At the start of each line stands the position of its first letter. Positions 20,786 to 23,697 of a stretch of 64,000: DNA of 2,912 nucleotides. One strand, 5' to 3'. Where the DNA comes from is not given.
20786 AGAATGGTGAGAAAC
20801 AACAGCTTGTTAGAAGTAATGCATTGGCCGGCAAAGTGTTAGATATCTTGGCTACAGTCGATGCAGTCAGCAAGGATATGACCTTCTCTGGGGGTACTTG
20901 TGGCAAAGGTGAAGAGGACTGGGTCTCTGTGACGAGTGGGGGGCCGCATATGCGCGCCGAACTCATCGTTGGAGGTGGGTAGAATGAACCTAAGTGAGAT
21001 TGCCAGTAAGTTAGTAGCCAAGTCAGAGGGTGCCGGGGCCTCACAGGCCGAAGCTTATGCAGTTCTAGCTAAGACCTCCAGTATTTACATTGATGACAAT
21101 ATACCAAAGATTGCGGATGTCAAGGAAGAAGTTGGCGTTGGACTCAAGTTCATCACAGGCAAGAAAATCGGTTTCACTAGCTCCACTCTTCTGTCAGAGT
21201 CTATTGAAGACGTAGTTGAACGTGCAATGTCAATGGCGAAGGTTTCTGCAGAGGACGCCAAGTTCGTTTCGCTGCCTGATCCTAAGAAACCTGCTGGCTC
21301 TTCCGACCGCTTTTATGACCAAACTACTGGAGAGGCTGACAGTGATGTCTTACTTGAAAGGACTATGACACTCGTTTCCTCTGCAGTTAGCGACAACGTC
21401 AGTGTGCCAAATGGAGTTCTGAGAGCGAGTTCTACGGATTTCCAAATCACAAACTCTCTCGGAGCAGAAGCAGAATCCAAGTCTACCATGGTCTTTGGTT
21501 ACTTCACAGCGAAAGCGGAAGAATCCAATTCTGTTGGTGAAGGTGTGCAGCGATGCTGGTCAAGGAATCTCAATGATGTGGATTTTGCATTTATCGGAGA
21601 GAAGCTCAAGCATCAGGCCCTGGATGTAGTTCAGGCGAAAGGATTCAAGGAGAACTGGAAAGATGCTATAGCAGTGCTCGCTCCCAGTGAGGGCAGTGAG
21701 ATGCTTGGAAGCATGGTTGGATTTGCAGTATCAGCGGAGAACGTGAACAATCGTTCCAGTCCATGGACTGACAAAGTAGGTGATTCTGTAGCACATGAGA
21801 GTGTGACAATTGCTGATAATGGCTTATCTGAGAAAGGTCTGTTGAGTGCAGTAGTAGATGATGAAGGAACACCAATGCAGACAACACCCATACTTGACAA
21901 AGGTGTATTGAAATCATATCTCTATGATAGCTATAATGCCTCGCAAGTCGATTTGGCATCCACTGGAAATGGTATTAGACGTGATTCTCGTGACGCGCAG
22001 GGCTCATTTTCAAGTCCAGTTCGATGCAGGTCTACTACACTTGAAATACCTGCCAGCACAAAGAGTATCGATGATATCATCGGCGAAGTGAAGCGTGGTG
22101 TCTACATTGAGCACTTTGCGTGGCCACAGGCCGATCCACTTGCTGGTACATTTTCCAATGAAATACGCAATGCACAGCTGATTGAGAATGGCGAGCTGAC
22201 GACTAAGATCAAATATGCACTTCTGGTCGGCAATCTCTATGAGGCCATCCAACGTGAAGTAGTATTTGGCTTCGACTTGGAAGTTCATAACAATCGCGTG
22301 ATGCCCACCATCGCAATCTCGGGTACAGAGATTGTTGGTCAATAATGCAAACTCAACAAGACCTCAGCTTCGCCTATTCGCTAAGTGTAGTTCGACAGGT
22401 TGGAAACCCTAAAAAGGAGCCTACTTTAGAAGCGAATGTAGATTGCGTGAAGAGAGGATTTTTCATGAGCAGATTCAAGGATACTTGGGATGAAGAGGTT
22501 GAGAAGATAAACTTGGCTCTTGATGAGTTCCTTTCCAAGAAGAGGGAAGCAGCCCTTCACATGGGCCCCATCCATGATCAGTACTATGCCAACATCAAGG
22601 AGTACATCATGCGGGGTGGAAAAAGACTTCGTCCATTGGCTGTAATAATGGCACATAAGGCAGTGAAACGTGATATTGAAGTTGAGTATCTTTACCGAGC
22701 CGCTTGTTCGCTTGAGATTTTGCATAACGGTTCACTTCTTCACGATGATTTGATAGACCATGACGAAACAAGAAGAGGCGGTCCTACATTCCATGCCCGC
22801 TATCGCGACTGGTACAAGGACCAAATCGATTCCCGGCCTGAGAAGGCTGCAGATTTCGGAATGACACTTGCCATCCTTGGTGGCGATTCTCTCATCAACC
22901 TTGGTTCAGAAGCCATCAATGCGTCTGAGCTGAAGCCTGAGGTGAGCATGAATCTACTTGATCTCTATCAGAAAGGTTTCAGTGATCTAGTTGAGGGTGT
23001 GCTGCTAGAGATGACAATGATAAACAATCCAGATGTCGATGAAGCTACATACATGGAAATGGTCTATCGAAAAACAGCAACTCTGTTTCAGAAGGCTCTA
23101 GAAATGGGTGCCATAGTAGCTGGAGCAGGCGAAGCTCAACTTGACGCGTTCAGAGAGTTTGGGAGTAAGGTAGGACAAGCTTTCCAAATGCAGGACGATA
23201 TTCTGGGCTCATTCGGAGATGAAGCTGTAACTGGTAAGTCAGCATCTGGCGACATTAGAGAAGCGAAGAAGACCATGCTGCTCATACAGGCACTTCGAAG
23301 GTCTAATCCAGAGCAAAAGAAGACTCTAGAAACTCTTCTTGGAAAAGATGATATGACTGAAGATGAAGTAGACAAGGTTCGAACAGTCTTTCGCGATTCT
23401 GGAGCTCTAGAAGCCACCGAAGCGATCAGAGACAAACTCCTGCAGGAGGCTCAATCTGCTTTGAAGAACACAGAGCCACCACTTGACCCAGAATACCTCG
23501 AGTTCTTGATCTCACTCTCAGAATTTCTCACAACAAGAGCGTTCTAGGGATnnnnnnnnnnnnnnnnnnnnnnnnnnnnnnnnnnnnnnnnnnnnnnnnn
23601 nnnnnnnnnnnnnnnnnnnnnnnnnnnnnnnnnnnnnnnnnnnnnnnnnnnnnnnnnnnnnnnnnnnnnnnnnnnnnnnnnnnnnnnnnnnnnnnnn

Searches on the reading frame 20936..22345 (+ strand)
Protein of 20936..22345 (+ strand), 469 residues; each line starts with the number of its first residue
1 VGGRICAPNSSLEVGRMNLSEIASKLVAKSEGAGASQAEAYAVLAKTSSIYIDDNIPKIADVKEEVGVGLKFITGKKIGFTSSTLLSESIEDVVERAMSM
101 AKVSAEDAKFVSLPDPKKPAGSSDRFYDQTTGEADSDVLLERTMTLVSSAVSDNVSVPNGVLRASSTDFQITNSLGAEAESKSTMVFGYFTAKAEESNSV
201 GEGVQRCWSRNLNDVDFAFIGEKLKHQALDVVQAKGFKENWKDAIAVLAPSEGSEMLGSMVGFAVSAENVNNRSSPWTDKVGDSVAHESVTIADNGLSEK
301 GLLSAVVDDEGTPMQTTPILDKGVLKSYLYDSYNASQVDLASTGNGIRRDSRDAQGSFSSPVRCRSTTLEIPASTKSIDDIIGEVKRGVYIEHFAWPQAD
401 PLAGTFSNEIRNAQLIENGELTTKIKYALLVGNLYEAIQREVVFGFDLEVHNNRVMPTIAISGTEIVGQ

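Call 45: search_protein_families(library=pfam, proteins=[window:20936-22345:+], max_evalue=0.00001)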
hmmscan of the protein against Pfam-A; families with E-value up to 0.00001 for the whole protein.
window:20936-22345:+ (469 aa): 3 families
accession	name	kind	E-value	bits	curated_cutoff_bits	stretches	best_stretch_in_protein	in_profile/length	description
PF19289.4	PmbA_TldD_3rd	-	1.3e-51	175.3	22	1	246-468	6-220/220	PmbA/TldA metallopeptidase C-terminal domain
PF01523.21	PmbA_TldD_1st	-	1.2e-09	38.6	20.9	1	38-101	1-65/65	PmbA/TldA metallopeptidase domain 1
PF19290.4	PmbA_TldD_2nd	-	4.9e-07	30.6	20.9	1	149-229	31-106/109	PmbA/TldA metallopeptidase central domain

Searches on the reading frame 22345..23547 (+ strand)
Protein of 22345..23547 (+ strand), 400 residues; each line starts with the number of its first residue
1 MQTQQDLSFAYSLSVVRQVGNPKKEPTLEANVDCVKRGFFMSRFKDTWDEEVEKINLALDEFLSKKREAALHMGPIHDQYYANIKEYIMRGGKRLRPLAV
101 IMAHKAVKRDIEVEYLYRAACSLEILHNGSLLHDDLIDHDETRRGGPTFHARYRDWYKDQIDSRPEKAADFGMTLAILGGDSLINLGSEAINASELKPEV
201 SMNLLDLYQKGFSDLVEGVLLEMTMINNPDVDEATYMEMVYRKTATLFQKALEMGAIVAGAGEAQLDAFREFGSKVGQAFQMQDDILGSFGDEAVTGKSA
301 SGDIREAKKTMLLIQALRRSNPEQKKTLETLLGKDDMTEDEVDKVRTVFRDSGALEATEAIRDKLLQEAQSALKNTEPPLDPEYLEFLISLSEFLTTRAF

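Call 45: search_protein_families(library=pfam, proteins=[window:22345-23547:+], max_evalue=0.00001)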
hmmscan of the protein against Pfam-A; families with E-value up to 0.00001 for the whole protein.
window:22345-23547:+ (400 aa): 1 family
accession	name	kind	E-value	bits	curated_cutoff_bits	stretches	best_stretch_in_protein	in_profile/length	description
PF00348.22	polyprenyl_synt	-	4.2e-63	213.3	27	1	81-345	4-247/251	Polyprenyl synthetase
